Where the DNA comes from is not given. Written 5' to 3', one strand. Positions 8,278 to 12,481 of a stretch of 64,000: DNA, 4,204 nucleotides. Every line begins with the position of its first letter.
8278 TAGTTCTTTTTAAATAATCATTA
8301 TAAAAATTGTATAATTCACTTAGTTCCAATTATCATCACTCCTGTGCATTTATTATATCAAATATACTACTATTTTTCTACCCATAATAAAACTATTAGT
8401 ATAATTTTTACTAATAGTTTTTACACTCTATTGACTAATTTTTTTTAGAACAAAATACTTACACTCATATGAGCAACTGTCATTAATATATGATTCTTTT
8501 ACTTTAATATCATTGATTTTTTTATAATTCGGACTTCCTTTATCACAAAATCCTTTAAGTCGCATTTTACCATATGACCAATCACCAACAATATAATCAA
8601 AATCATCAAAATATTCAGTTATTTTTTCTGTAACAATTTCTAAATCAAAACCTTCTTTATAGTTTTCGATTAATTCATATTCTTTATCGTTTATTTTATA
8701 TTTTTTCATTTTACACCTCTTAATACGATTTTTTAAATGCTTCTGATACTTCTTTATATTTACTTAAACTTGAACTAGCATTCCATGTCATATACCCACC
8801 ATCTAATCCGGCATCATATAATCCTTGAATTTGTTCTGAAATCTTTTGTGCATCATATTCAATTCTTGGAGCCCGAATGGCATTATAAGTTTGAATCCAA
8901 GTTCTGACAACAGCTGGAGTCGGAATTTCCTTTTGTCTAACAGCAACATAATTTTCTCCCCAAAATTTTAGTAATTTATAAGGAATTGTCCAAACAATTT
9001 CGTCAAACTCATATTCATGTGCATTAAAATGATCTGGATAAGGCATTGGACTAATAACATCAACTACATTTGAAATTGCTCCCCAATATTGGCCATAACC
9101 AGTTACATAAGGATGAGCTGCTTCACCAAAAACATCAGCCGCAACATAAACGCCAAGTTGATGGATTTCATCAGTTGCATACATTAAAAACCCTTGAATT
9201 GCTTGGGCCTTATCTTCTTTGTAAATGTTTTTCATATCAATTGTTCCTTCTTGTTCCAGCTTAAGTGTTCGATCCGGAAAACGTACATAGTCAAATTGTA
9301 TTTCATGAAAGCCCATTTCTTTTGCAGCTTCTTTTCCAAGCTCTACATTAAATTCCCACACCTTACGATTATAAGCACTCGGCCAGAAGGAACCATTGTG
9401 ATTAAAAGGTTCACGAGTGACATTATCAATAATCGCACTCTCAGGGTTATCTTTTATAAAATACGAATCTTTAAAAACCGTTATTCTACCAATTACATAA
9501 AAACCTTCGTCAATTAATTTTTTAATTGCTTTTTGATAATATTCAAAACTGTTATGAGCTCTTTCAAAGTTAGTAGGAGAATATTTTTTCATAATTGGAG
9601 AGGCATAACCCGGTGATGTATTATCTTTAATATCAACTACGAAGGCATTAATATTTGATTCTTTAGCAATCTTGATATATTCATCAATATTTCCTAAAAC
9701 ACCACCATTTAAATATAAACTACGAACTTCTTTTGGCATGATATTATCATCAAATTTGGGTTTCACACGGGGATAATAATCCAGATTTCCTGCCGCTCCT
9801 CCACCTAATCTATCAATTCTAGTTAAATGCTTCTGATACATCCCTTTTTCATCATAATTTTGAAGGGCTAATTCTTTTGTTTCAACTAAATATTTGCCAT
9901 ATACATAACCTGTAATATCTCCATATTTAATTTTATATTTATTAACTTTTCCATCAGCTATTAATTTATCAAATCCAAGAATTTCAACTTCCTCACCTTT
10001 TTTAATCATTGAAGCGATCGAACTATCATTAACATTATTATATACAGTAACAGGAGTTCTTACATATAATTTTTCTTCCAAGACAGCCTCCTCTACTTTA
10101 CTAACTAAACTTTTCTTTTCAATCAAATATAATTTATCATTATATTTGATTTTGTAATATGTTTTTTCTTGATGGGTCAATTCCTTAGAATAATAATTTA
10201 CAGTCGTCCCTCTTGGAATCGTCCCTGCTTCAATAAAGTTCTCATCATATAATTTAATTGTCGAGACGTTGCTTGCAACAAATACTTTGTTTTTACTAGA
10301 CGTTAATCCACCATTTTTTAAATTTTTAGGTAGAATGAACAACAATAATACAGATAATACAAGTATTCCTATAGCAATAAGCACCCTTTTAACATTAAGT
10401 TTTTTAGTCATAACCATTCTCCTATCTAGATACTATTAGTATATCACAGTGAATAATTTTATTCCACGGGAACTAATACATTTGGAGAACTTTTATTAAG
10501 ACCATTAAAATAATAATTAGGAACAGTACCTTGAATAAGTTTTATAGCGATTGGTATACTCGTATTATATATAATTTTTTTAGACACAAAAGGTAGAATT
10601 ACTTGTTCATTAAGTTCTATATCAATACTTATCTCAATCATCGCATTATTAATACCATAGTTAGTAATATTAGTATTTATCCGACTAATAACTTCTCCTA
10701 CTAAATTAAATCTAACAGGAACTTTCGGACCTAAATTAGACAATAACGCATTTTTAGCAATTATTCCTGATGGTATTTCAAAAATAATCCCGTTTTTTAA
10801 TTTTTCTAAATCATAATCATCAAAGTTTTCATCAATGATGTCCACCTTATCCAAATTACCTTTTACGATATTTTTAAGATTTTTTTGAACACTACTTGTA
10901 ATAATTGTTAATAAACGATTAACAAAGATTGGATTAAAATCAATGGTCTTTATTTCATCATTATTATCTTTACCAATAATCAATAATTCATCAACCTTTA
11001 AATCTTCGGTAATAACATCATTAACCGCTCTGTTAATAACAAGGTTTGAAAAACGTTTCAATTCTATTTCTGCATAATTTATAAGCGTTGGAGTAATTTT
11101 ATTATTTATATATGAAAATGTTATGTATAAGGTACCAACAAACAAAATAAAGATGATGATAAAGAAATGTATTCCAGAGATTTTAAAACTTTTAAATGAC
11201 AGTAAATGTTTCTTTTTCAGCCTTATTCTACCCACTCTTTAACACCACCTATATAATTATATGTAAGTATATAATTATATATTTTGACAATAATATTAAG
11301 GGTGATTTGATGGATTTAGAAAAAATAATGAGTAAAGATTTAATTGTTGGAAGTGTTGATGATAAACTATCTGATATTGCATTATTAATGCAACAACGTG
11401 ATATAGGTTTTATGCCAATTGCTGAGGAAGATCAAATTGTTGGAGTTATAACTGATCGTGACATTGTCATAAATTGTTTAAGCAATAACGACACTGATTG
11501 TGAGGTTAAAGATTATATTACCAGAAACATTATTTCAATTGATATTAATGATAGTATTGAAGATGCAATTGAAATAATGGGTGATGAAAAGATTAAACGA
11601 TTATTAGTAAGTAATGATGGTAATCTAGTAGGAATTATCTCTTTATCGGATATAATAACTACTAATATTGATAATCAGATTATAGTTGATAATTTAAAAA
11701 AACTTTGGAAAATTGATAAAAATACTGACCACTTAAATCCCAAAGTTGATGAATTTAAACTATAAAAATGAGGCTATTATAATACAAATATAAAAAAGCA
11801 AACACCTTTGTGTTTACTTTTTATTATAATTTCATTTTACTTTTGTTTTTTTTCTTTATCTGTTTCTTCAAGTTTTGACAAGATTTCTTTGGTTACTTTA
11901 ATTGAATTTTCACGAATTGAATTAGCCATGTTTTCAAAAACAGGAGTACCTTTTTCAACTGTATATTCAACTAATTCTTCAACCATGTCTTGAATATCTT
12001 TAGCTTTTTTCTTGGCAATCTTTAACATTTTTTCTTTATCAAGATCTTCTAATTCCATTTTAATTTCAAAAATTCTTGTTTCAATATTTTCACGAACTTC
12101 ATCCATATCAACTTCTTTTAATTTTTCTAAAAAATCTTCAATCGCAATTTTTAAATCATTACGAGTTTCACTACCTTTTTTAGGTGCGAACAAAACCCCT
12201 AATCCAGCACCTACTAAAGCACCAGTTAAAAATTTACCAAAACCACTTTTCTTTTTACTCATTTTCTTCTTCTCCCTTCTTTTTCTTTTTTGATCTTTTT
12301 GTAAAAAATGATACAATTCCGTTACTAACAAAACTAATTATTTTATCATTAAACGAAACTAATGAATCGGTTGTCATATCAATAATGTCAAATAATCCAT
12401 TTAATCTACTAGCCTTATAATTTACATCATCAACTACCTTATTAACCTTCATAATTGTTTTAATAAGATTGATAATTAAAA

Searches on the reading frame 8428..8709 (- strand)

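Call 13: search_protein_families(library=pfam, proteins=[window:8428-8709:-], max_evalue=0.001)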
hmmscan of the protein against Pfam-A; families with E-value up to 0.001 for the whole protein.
window:8428-8709:- (93 aa): 1 family
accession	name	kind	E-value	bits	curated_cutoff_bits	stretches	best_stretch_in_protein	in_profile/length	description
PF06265.16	YutD-like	-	4.8e-26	91.1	25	1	5-89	1-85/85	Putative antitoxin YutD-like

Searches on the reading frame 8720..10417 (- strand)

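Call 13: search_protein_families(library=pfam, proteins=[window:8720-10417:-], max_evalue=0.001)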
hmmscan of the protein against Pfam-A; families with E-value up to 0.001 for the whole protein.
window:8720-10417:- (565 aa): 2 families
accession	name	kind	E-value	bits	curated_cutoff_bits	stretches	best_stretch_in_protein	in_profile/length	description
PF13200.12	DUF4015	-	4.9e-67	226.7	27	1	235-549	3-311/313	Putative glycosyl hydrolase domain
PF08239.17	SH3_3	-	0.00017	22.2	27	0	131-177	12-53/54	Bacterial SH3 domain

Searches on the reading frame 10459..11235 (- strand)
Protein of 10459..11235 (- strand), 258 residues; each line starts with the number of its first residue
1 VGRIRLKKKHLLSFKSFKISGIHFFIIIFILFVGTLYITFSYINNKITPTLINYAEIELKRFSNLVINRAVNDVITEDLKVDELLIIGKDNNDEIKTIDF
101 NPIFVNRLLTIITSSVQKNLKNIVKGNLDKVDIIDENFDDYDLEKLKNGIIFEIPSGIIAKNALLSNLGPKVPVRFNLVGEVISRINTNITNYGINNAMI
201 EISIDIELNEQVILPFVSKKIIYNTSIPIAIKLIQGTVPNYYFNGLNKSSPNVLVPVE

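Call 13: search_protein_families(library=pfam, proteins=[window:10459-11235:-], max_evalue=0.001)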
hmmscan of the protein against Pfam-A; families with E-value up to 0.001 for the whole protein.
window:10459-11235:- (258 aa): 1 family
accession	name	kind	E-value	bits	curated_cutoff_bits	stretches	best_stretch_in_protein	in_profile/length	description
PF09560.15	Spore_YunB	-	1.7e-23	83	25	1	152-241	2-91/91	Sporulation protein YunB (Spo_YunB)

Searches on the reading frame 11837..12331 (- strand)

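Call 13: search_protein_families(library=pfam, proteins=[window:11837-12331:-], max_evalue=0.001)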
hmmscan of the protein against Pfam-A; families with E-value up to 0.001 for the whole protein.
window:11837-12331:- (164 aa): 1 family
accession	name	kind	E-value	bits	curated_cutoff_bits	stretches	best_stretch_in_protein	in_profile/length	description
PF12732.12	YtxH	-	2.1e-16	60.5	37.5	1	32-126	2-68/71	YtxH-like protein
